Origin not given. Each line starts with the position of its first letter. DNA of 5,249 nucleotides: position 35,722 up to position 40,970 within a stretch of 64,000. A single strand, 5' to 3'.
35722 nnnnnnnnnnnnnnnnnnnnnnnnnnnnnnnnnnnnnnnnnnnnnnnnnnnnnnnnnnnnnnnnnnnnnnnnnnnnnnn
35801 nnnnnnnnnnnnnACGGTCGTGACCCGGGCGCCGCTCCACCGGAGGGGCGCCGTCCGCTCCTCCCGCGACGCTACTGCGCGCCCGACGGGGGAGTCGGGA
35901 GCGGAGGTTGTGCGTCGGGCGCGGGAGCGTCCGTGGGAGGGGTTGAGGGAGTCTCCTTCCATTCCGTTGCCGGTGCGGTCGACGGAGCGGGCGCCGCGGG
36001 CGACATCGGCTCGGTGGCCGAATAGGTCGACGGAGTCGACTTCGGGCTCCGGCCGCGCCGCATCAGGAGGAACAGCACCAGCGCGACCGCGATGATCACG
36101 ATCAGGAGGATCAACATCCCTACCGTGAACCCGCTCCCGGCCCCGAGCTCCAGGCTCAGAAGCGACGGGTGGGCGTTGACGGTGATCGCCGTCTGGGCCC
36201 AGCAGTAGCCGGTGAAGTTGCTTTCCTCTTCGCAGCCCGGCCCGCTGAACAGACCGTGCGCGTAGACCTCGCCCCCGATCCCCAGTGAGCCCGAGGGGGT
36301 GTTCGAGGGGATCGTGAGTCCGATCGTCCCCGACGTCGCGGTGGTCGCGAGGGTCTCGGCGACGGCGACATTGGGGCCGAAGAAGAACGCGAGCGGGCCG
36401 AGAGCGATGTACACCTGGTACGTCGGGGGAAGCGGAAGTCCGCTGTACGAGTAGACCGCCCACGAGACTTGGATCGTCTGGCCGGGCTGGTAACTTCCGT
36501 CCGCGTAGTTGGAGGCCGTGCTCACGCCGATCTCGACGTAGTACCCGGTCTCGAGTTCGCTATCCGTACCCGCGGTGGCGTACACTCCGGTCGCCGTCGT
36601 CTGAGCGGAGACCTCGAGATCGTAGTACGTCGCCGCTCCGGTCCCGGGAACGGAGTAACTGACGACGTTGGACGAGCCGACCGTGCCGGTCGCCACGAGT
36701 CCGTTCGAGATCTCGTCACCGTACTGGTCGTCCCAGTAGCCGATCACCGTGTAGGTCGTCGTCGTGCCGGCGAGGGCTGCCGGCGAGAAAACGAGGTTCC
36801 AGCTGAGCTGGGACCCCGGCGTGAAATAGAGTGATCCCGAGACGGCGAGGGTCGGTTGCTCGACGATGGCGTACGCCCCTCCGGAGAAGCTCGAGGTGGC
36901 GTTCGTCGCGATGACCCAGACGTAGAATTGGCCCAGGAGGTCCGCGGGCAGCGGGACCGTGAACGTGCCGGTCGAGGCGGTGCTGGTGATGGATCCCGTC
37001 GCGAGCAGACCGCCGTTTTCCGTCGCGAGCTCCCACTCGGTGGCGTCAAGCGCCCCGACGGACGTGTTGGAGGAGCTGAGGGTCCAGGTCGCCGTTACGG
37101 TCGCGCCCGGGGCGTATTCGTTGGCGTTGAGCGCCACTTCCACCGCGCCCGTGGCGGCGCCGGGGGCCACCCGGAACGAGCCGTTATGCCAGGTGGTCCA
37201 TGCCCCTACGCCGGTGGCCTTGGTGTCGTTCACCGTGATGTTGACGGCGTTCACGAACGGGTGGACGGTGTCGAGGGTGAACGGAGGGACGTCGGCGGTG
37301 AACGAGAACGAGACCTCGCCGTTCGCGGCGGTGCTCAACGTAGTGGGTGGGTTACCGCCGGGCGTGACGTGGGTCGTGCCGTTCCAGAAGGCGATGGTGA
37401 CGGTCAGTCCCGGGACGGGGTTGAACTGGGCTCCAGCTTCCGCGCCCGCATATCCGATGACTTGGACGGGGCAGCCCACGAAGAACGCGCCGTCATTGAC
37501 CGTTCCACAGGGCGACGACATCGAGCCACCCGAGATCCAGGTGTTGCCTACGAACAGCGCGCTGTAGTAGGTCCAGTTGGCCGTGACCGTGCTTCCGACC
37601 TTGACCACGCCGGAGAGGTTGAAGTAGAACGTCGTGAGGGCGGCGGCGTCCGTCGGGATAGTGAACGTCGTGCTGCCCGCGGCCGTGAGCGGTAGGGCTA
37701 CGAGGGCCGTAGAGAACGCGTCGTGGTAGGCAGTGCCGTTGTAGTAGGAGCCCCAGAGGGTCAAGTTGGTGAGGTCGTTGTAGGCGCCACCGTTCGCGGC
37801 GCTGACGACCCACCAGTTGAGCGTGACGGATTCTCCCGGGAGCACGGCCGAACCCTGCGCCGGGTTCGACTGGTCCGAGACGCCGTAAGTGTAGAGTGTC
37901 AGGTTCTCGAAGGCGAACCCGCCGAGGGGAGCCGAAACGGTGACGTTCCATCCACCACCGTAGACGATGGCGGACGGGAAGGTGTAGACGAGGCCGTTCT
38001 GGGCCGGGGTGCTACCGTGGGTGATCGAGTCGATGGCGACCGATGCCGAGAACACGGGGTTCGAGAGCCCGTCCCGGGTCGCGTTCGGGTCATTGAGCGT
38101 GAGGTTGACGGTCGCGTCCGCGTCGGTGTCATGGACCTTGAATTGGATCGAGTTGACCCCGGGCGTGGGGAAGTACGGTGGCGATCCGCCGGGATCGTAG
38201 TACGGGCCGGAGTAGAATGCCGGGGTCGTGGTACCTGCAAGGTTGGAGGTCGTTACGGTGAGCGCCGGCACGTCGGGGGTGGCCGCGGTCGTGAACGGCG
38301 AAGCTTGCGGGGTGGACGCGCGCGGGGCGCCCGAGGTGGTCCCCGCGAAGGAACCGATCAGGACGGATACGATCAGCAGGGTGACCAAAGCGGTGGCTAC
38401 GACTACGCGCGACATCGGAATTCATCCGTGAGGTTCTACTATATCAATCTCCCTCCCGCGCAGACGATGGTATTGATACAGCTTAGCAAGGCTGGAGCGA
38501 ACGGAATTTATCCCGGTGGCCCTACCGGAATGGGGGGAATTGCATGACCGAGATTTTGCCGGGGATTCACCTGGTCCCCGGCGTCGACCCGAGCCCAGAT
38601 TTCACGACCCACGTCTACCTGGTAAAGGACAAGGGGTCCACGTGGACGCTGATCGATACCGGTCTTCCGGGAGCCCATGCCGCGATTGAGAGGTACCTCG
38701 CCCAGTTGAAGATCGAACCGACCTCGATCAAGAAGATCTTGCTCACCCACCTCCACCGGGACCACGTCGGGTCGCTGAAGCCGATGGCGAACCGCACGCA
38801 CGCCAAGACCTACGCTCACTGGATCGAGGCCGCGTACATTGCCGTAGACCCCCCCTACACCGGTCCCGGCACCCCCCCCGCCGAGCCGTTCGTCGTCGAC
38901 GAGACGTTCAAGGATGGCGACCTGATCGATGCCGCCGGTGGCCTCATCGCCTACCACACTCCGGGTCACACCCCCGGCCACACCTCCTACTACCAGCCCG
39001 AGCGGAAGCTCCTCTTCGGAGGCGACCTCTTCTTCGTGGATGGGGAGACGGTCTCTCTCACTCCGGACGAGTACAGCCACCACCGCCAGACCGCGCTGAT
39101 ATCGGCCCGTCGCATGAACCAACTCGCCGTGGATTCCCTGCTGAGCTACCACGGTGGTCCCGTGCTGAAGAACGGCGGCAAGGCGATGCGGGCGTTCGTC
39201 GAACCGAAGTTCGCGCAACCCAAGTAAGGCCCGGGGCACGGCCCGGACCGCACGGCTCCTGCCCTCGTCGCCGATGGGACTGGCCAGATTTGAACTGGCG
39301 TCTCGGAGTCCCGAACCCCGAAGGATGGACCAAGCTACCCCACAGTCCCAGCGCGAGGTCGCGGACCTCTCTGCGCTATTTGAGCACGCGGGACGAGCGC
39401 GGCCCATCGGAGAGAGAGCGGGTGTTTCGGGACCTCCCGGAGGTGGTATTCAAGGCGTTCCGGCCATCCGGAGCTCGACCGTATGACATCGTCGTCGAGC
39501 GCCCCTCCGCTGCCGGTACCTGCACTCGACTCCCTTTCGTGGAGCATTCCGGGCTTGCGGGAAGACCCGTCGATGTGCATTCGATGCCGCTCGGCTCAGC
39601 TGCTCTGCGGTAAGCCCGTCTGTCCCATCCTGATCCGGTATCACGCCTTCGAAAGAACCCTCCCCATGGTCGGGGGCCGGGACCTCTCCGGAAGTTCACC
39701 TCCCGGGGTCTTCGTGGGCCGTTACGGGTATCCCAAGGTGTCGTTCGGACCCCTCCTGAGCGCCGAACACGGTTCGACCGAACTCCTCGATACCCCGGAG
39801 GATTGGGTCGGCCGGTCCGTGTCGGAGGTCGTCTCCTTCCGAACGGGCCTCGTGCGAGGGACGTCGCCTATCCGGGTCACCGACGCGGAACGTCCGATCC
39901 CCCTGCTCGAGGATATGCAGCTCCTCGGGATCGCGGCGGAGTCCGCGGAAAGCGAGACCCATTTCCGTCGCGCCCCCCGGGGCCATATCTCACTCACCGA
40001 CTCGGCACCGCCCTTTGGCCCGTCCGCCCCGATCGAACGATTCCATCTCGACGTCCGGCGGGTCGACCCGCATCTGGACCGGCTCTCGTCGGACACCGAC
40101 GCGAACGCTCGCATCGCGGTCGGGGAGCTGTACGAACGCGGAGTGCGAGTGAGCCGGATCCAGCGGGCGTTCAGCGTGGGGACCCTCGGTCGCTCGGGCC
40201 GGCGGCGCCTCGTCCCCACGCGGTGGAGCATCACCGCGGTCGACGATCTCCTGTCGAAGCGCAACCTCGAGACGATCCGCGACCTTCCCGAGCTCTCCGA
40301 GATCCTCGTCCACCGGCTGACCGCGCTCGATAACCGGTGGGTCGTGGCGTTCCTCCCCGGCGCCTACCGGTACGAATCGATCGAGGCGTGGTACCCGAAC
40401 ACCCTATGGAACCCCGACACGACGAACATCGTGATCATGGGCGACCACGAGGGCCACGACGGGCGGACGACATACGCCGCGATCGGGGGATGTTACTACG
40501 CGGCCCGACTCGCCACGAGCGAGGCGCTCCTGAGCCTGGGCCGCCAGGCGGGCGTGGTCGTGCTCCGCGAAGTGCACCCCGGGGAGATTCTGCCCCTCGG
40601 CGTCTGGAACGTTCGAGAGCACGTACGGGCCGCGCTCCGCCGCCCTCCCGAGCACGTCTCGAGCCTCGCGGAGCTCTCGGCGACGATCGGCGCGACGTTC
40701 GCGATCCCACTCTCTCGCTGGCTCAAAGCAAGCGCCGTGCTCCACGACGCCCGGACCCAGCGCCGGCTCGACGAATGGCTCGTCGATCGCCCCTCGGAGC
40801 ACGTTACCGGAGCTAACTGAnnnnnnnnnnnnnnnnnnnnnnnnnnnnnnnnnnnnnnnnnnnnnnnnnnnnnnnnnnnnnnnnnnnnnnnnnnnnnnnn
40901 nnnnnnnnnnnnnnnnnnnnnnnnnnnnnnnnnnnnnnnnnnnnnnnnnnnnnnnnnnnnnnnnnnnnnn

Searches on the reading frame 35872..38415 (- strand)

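Call 4: search_protein_families(library=pfam, proteins=[window:35872-38415:-], max_evalue=0.01)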
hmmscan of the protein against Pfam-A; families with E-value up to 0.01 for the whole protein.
window:35872-38415:- (847 aa): 2 families
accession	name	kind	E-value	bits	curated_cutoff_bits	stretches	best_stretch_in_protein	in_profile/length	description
PF23619.1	Ig_VWA7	-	0.00035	21.2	27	0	637-710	7-76/104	VWA7 Ig-like domain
PF07703.20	A2M_BRD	-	0.00069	20.4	22.7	1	426-519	2-92/140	Alpha-2-macroglobulin bait region domain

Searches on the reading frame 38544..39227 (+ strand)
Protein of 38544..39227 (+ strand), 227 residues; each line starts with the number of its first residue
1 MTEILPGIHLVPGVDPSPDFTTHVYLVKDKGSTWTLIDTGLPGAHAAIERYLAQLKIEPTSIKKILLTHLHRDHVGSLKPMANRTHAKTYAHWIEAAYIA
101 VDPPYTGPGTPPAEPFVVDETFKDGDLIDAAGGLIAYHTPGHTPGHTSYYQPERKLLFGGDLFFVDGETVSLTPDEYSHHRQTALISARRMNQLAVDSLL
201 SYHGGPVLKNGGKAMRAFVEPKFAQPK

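Call 44: search_protein_families(library=pfam, proteins=[window:38544-39227:+], max_evalue=0.001)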
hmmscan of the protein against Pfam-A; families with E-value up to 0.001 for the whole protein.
window:38544-39227:+ (227 aa): 5 families
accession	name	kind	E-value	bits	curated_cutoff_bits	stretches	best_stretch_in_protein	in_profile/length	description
PF00753.33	Lactamase_B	-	1.4e-29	103.9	22.7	1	20-191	4-184/196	Metallo-beta-lactamase superfamily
PF19583.5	ODP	-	8.2e-10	39.3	27.2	1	21-180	2-156/194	ODP family beta lactamase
PF12706.13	Lactamase_B_2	-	1.3e-05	25.3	27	1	33-126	1-100/200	Beta-lactamase superfamily domain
PF23023.1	Anti-Pycsar_Apyc1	-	0.0003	20.8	50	1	26-88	24-80/250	Anti-Pycsar protein Apyc1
PF14597.12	Lactamase_B_5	-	0.0004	20.3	28.4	0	114-218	91-195/199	Metallo-beta-lactamase superfamily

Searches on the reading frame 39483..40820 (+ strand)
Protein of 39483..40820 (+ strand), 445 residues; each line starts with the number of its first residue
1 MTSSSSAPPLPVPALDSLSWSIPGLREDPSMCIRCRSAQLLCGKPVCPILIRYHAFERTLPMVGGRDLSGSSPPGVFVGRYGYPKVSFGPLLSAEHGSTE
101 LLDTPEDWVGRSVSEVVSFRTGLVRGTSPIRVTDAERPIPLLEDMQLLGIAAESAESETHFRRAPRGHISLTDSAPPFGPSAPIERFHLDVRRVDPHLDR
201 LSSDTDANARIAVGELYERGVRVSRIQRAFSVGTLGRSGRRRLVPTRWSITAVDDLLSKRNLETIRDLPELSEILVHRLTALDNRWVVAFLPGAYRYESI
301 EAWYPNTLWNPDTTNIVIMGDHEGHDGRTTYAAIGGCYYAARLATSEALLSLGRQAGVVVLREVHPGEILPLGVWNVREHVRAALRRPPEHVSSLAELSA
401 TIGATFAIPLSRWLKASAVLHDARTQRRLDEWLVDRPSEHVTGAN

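Call 13: search_protein_families(library=pfam, proteins=[window:39483-40820:+], max_evalue=0.001)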
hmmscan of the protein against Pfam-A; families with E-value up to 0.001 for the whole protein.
window:39483-40820:+ (445 aa): 2 families
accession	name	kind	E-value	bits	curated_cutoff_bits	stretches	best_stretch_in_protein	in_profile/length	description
PF04894.17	Nre_N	-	2.4e-87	293.6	25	1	41-310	1-270/270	Archaeal Nre, N-terminal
PF04895.17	Nre_C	-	2e-33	115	27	1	323-432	1-110/110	Archaeal Nre, C-terminal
